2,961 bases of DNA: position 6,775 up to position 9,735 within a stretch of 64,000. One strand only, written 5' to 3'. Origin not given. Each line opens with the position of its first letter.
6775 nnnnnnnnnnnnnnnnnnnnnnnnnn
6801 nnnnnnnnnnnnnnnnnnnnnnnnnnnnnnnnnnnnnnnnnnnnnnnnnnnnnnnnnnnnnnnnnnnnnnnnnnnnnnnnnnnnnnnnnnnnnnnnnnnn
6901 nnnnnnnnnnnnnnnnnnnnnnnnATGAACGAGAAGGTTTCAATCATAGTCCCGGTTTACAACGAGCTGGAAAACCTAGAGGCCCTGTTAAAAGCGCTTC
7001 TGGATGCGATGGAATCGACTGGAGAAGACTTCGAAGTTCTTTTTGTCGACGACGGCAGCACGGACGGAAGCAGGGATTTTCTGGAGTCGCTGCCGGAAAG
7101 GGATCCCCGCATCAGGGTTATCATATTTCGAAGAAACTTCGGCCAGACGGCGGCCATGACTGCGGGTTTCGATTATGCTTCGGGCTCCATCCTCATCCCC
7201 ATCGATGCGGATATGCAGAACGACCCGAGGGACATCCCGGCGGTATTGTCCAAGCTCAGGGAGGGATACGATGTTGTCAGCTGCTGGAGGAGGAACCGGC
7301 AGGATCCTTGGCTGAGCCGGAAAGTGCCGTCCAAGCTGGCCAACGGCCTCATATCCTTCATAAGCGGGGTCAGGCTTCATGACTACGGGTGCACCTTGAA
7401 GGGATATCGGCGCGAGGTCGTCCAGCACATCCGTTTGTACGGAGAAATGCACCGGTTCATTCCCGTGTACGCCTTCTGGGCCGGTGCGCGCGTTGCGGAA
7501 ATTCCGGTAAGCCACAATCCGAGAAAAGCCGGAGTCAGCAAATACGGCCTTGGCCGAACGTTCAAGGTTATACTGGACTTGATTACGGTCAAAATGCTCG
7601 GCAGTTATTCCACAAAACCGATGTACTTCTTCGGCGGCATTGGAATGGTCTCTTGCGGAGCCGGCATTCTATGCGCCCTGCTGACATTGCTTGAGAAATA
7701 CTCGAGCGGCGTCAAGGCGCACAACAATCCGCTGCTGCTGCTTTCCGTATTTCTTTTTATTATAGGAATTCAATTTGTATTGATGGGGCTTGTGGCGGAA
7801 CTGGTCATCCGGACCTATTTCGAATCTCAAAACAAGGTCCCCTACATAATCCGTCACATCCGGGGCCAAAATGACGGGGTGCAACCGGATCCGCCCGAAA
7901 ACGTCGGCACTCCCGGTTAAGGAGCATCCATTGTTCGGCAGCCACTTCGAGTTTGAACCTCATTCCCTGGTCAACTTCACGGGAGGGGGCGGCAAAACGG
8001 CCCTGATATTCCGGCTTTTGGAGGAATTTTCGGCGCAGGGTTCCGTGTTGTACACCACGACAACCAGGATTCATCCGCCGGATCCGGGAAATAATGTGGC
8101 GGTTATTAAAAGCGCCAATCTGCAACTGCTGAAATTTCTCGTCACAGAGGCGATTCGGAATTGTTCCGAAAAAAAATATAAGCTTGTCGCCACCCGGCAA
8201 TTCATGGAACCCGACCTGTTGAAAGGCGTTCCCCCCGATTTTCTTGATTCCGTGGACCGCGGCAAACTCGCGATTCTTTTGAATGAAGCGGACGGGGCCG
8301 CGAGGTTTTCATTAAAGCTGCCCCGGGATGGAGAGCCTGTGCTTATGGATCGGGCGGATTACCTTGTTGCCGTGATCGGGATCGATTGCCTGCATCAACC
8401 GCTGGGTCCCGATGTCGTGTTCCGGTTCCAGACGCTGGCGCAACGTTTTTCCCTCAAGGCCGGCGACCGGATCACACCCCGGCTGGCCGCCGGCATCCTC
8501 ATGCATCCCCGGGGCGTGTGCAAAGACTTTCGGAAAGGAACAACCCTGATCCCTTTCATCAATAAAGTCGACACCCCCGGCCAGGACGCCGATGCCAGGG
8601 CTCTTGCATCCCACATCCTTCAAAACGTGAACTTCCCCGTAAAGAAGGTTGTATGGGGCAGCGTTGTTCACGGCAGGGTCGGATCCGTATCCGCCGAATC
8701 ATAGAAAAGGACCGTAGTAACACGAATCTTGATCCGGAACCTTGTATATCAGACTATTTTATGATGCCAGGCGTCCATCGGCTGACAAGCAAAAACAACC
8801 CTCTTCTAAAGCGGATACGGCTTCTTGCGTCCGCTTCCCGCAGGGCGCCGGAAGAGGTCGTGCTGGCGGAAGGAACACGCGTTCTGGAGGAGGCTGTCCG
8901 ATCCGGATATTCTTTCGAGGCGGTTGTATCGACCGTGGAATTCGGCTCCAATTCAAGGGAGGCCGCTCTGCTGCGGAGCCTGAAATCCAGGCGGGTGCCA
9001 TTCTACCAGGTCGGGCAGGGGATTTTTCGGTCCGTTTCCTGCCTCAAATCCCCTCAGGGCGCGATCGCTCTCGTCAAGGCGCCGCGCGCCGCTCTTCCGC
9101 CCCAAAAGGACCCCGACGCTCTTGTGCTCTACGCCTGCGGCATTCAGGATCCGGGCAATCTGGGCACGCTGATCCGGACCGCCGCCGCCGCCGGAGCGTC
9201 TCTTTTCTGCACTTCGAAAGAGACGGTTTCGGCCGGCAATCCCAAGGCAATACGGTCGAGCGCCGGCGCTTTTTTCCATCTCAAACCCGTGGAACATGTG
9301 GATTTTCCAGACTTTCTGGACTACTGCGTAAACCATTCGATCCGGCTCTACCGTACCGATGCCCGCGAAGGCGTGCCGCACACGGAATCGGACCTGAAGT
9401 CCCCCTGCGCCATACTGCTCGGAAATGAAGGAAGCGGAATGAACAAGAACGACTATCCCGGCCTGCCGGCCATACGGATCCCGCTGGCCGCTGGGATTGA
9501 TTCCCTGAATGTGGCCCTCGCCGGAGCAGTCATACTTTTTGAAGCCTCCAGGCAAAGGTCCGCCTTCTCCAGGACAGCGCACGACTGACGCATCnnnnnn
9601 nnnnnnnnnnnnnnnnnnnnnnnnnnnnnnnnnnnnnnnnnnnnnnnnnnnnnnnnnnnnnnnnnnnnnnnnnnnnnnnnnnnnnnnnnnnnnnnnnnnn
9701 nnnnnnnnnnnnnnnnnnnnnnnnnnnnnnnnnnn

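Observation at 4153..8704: Translationally coupled GT-C glycosylation module (ArnT-like, UPF0104 flippase-like, GT2 sugar-phosphate-lipid synthase) ending in an orphan YqeC-like gene, fused onto the 3' end of mutS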

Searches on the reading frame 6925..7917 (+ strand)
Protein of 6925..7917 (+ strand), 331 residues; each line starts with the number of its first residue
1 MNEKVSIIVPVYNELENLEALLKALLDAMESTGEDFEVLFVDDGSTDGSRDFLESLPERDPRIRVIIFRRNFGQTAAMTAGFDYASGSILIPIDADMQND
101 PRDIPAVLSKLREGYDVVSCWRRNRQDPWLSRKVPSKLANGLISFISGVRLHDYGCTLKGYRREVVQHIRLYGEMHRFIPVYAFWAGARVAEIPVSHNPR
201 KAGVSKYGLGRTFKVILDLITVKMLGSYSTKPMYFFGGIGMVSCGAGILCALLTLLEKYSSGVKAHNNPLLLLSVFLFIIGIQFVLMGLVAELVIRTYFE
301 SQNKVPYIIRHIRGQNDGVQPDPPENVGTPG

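Call 8: search_protein_families(library=pfam, proteins=[window:6925-7917:+], max_evalue=0.01)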
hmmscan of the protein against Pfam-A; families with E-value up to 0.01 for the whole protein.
window:6925-7917:+ (331 aa): 3 families
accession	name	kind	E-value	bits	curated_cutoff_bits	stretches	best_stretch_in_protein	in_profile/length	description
PF00535.33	Glycos_transf_2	-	3.5e-37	128.4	23.3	1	6-169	1-167/168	Glycosyl transferase family 2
PF13641.12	Glyco_tranf_2_3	-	1.4e-05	25.6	27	1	5-125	3-126/230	Glycosyltransferase like family 2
PF10111.15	Glyco_tranf_2_2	-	3.4e-05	23.9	27.3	1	6-101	1-96/276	Glycosyltransferase like family 2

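Call 9: search_protein_families(library=ncbifam, proteins=[window:6925-7917:+], max_evalue=0.01)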
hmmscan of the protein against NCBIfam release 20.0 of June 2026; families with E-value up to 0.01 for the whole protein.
window:6925-7917:+ (331 aa): 22 families
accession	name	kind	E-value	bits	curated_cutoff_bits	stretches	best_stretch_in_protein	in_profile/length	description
NF007986.1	PRK10714.1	equivalog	1.5e-65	221.3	529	1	3-313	6-312/316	undecaprenyl-phosphate 4-deoxy-4-formamido-L-arabinose transferase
NF047588.1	GlcsyltransPgfSStrep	equivalog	4.2e-45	154.3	500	1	4-310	2-303/308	glycosyltransferase PgfS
TIGR04182.1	glyco_TIGR04182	equivalog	1.5e-20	73.8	325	1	4-301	1-289/293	S-layer glycoprotein N-glycosyltransferase AglJ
TIGR03937.1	PgaC_IcaA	equivalog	2.4e-17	63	422.3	1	3-109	45-148/407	poly-beta-1,6-N-acetyl-D-glucosamine synthase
NF041875.1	EPS_EpsD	equivalog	5.9e-17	62.1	370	1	5-118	1-111/325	exopolysaccharide biosynthesis glycosyltransferase EpsD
NF007482.0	PRK10073.1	equivalog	2.6e-14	53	423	1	3-120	6-120/334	glycosyltransferase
TIGR03965.1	mycofact_glyco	equivalog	5.4e-13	48.6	280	1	3-112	74-180/467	mycofactocin biosynthesis glycosyltransferase MftF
NF047683.1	TeichurnBiosyTuaG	equivalog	7.1e-13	48.8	400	1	2-99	5-99/252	teichuronic acid biosynthesis protein TuaG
TIGR04283.1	glyco_like_mftF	equivalog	3.9e-12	46.2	182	1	5-111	1-96/221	TIGR04283 family arsenosugar biosynthesis glycosyltransferase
NF045692.1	OglycostaseCruG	equivalog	4.5e-12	45.6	600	1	4-120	42-162/386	2'-O-glycosyltransferase CruG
NF041391.1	DPhHxTase_Halo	equivalog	1.1e-10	40.8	375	1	12-171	4-155/213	dolichyl-phosphate hexose transferase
NF050050.1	ProtGlycPglI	equivalog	2.9e-09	36.7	500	1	4-118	3-115/306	GalNAc(5)-diNAcBac-PP-undecaprenol beta-1,3-glucosyltransferase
TIGR04242.1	nodulat_NodC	equivalog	3e-08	33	550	1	4-133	49-181/395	chitooligosaccharide synthase NodC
NF058614.1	PPMAGASynPpgS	equivalog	5e-08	32.6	370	1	5-168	2-164/226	polyprenyl-phospho-N-acetylgalactosaminyl synthase PpgS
TIGR03111.1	glyc2_xrt_Gpos1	hypoth_equivalog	3.7e-07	29.3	363.95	1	4-112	50-157/439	TIGR03111 family XrtG-associated glycosyltransferase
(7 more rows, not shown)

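Call 12: search_solved_structures(query=window:6925-7917:+, max_evalue=0.001)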
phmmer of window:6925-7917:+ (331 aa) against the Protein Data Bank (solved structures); distinct sequences matched with E-value up to 0.001: 20.
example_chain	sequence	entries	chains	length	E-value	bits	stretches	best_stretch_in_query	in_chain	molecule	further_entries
9hwj_A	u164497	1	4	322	4.5e-62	213.3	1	3-312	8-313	Undecaprenyl-phosphate 4-deoxy-4-formamido-L-arabinose transferase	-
9bhc_C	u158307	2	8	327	5e-60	206.6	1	3-312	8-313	Undecaprenyl-phosphate 4-deoxy-4-formamido-L-arabinose transferase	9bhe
8vxh_A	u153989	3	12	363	7.2e-60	206.1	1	3-311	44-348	Undecaprenyl-phosphate 4-deoxy-4-formamido-L-arabinose transferase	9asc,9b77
5eke_A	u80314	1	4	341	1.4e-38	136.1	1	4-314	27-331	Uncharacterized glycosyltransferase sll0501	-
5ekp_C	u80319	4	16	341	1.9e-38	135.6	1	4-314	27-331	Uncharacterized glycosyltransferase sll0501 | Glycosyltransferase sll0501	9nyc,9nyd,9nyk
9nye_A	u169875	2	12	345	2e-38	135.6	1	4-314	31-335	Glycosyltransferase sll0501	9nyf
5mlz_A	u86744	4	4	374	1.3e-18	70.5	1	3-215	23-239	Dolichol monophosphate mannose synthase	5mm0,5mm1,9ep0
5hea_A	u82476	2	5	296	2.8e-12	49.6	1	3-96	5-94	Putative glycosyltransferase (GalT1)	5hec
2z87_A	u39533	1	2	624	1.5e-09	40.7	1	5-126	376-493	Chondroitin synthase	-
2z86_A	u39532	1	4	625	1.5e-09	40.7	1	5-126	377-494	Chondroitin synthase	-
3bcv_A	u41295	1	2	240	7.7e-08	35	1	3-100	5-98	Putative glycosyltransferase protein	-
6p61_A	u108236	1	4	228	7.9e-08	35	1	4-133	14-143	Glycosyltransferase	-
8bz8_A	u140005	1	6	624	2e-06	30.4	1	4-119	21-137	Glycosyltransferase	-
8bz4_A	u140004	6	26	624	2e-06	30.4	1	4-119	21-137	Glycosyltransferase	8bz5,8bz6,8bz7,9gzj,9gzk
6yv7_B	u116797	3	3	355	1.3e-05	27.7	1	4-110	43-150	Glycosyl transferase, family 2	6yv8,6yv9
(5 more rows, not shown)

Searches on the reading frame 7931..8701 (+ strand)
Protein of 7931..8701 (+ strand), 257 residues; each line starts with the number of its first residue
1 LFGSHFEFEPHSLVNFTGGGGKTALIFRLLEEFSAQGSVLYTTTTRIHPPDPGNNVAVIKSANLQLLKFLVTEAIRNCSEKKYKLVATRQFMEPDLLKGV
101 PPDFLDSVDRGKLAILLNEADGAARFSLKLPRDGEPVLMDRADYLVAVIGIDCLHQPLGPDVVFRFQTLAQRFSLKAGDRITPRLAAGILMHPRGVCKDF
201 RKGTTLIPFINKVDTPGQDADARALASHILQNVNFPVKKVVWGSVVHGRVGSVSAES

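Call 8: search_protein_families(library=pfam, proteins=[window:7931-8701:+], max_evalue=0.01)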
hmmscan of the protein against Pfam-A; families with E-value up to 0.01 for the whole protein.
window:7931-8701:+ (257 aa): 1 family
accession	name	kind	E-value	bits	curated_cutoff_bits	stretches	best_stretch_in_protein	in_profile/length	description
PF19842.5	YqeC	-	3.7e-31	108.7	27.6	1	15-166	2-144/145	YqeC protein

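Call 9: search_protein_families(library=ncbifam, proteins=[window:7931-8701:+], max_evalue=0.01)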
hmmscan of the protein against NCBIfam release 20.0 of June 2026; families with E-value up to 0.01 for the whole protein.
window:7931-8701:+ (257 aa): 1 family
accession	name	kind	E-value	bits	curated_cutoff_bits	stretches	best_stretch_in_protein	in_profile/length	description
TIGR03172.2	TIGR03172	equivalog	1.3e-40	139.5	73.05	1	14-231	2-208/209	selenium cofactor biosynthesis protein YqeC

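Call 14: search_solved_structures(query=window:7931-8701:+, max_evalue=1)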
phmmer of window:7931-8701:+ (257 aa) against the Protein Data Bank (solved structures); distinct sequences matched with E-value up to 1: 1.
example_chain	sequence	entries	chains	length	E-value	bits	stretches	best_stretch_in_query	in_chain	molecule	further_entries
5t0z_A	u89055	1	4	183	0.086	15.3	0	181-231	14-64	Lipoprotein, putative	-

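Call 25: find_homologous_proteins(query=window:7931-8701:+, max_evalue=0.00001)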
Query window:7931-8701:+ (257 aa): 353 proteins with E <= 0.00001 among 1507 candidates; the best 120 are listed.
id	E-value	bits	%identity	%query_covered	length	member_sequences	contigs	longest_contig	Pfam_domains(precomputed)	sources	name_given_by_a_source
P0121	2.2e-168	576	100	100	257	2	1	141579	PF19842.6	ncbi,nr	ncbi:MAG: putative selenium-dependent hydroxylase accessory protein YqeC [Acidobacteria bacterium]|n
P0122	2.8e-122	425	73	100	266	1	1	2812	PF19842.6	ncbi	-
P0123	4.1e-121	421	73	100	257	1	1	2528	PF19842.6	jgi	jgi:probable selenium-dependent hydroxylase accessory protein YqeC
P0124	2.5e-120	418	74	100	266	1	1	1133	PF19842.6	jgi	jgi:probable selenium-dependent hydroxylase accessory protein YqeC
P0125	9.9e-120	416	73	99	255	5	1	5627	PF19842.6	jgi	-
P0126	8.2e-119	413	72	100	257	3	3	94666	PF19842.6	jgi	jgi:probable selenium-dependent hydroxylase accessory protein YqeC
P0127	2.0e-117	409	71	100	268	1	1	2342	PF19842.6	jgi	jgi:probable selenium-dependent hydroxylase accessory protein YqeC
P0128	1.5e-114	400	78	89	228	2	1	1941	PF19842.6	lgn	-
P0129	6.7e-110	384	75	89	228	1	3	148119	PF19842.6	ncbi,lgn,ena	-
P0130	1.4e-108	380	67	100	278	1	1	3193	PF19842.6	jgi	jgi:probable selenium-dependent hydroxylase accessory protein YqeC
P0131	2.1e-108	379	67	100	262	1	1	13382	PF19842.6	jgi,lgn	jgi:probable selenium-dependent hydroxylase accessory protein YqeC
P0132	3.9e-108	379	65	98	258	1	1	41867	PF19842.6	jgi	jgi:probable selenium-dependent hydroxylase accessory protein YqeC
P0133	7.4e-108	378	63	99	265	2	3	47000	PF19842.6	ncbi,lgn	-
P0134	1.1e-107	377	67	99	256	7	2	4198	PF19842.6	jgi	-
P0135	1.5e-106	373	66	100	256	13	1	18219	PF19842.6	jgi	jgi:probable selenium-dependent hydroxylase accessory protein YqeC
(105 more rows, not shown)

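Call 41: predict_structure(alignment_id=A2)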
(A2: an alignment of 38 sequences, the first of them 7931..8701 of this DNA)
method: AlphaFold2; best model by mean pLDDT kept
length: 257 residues; sequences in the alignment: 38
mean_pLDDT: 90.4   pTM: 0.90
mean pLDDT of the five models: 90.4, 90.3, 89.2, 87.8, 87.6
residues with pLDDT >= 90: 185; 70-90: 55; 50-70: 16; < 50: 1
segments of 3 or more residues with pLDDT < 50: none
pLDDT, mean of each block of 10 residues (from residue 1): 93 95 92 92 79 78 90 83 84 67 89 94 81 88 97 96 92 95 98 95 97 97 98 97 96 85
secondary structure, 60 per line:
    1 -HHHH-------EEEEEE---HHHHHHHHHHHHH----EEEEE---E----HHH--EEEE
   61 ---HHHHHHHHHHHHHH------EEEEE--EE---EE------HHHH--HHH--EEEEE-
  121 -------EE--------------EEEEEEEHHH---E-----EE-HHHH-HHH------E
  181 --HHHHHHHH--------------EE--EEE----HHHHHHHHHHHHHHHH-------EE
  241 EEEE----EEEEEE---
elements in order: H2-5 E13-18 H22-34 E39-43 E57-60 H64-77 E84-88 H104-107 E115-119 E144-150 H166-169 H183-190 E209-211 H216-231 E239-244 E249-254

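Call 43: fold_search(model_id=the predicted structure, library=pdb)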
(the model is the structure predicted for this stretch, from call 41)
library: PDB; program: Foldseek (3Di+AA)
matches with E <= 10: 704; with E <= 0.001: 0
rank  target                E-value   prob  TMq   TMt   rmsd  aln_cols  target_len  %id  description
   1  4xc8_A                3.2e-03  0.99  0.42  0.12   7.7       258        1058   13  Isobutyryl-CoA mutase fused with bound butyryl-CoA, GDP, and Mg and without cobalamin (apo-IcmF/GDP) (released 2015-02-11)
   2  2xj4                  4.3e-03  0.77  0.31  0.30  10.9       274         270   11  Structure of the bacterial cell division regulator protein MipZ (released 2011-07-13)
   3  5xkt_A                7.9e-03  0.97  0.39  0.48   7.4       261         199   13  Klebsiella pneumoniae UreG in complex with GMPPNP and nickel (released 2017-12-13)
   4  4e09                  8.9e-03  0.98  0.38  0.46   7.5       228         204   11  Structure of ParF-AMPPCP, I422 form (released 2012-06-13)
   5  2xxa_B                8.9e-03  0.91  0.35  0.33   8.4       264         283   12  The Crystal Structure of the Signal Recognition Particle (SRP) in Complex with its Receptor(SR) (released 2011-03-02)
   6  5jvf                  1.1e-02  0.77  0.35  0.34   9.9       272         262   12  Crystal Structure of Apo-FleN (released 2017-03-29)
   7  2qm7_A                1.3e-02  0.92  0.39  0.33   7.8       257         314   14  MeaB, A Bacterial Homolog of MMAA, Bound to GDP (released 2007-08-28)
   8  4hi0_E                1.8e-02  0.96  0.40  0.51   7.7       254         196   14  Crystal Structure of Helicobacter pylori Urease Accessory Protein UreF/H/G complex (released 2013-10-16)
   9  7obq_x                2.1e-02  0.87  0.36  0.25   7.7       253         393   12  SRP-SR at the distal site conformation (released 2021-07-21)
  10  6y32_F                2.3e-02  0.80  0.36  0.32   8.6       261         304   13  Structure of the GTPase heterodimer of human SRP54 and SRalpha (released 2020-09-23)
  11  4xc6_B                2.5e-02  0.85  0.37  0.11   8.5       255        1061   12  Isobutyryl-CoA mutase fused with bound adenosylcobalamin, GDP, and Mg (holo-IcmF/GDP) (released 2015-02-11)
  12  2xit_A                3.0e-02  0.44  0.31  0.29  10.9       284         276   11  Crystal structure of monomeric MipZ (released 2011-07-13)
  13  1zu4                  3.4e-02  0.75  0.37  0.32   9.0       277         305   11  Crystal structure of FtsY from Mycoplasma mycoides- space group P21212 (released 2006-01-24)
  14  3tk1_B                3.6e-02  0.89  0.41  0.34   7.2       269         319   13  Crystal structure of a MeaB and Rv1496 ortholog from Mycobacterium thermoresistible bound to GDP (released 2011-10-05)
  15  6cy5_B                4.0e-02  0.60  0.34  0.28   9.1       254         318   14  Crystal structure of Signal recognition particle receptor FtsY from Elizabethkingia anophelis in complex with GDP (released 2018-05-02)
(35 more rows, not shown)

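Call 71: find_encoding_contigs(protein=P0121, flank=10000, max_places=3)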
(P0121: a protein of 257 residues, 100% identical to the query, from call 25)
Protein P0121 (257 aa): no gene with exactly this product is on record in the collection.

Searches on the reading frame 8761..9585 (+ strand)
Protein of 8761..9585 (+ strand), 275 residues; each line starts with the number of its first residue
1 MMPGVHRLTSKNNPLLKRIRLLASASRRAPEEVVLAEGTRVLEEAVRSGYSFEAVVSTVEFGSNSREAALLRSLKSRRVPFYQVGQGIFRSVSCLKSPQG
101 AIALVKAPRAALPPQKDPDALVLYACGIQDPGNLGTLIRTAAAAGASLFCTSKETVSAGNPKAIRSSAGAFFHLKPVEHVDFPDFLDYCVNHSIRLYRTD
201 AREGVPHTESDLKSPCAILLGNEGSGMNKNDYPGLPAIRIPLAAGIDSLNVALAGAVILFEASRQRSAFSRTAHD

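Call 8: search_protein_families(library=pfam, proteins=[window:8761-9585:+], max_evalue=0.01)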
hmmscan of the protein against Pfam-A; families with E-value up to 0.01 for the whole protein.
window:8761-9585:+ (275 aa): 3 families
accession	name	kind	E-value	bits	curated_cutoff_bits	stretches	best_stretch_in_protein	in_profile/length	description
PF00588.24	SpoU_methylase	-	1.9e-30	106.3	29.7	1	121-260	2-142/142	SpoU rRNA Methylase family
PF22435.1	MRM3-like_sub_bind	-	1.9e-11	44.6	27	1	13-103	1-84/84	MRM3-like substrate binding domain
PF08032.17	SpoU_sub_bind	-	0.00011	22.8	22.8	1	35-109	1-74/76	RNA 2'-O ribose methyltransferase substrate binding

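Call 9: search_protein_families(library=ncbifam, proteins=[window:8761-9585:+], max_evalue=0.01)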
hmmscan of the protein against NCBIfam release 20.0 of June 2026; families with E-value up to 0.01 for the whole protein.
window:8761-9585:+ (275 aa): 8 families
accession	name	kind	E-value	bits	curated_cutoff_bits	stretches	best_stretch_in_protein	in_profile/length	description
TIGR00186.1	rRNA_methyl_3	equivalog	5.7e-28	98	160.15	1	64-266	30-240/240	23S rRNA (guanosine(2251)-2'-O)-methyltransferase RlmB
NF008386.0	PRK11181.1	equivalog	1.1e-15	57.6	366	1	119-267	94-243/244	23S rRNA (guanosine(2251)-2'-O)-methyltransferase RlmB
NF000477.1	NshR_TsnR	equivalog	4e-13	49.4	425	1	5-264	4-262/266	NshR/TsnR family 23S rRNA methyltransferase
NF008295.0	PRK11081.1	equivalog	1.9e-11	44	227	1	127-268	26-167/230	tRNA (guanosine(18)-2'-O)-methyltransferase TrmH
NF008117.0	PRK10864.1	equivalog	5.7e-10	38.9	267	1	122-267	198-343/344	tRNA/rRNA methyltransferase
TIGR00185.1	tRNA_yibK_trmL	equivalog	9.9e-10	38.5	190.6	1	121-267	4-149/154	tRNA (uridine(34)/cytosine(34)/5-carboxymethylaminomethyluridine(34)-2'-O)-methyltransferase TrmL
NF000035.1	nosihep_NshR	exception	2.2e-09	37.2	500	1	8-273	7-271/274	NshR family nosiheptide/thiostrepton resistance 23S rRNA methyltransferase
NF007683.0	PRK10358.1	equivalog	1.3e-05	25.2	282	1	122-266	5-148/157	tRNA (uridine(34)/cytosine(34)/5-carboxymethylaminomethyluridine(34)-2'-O)-methyltransferase TrmL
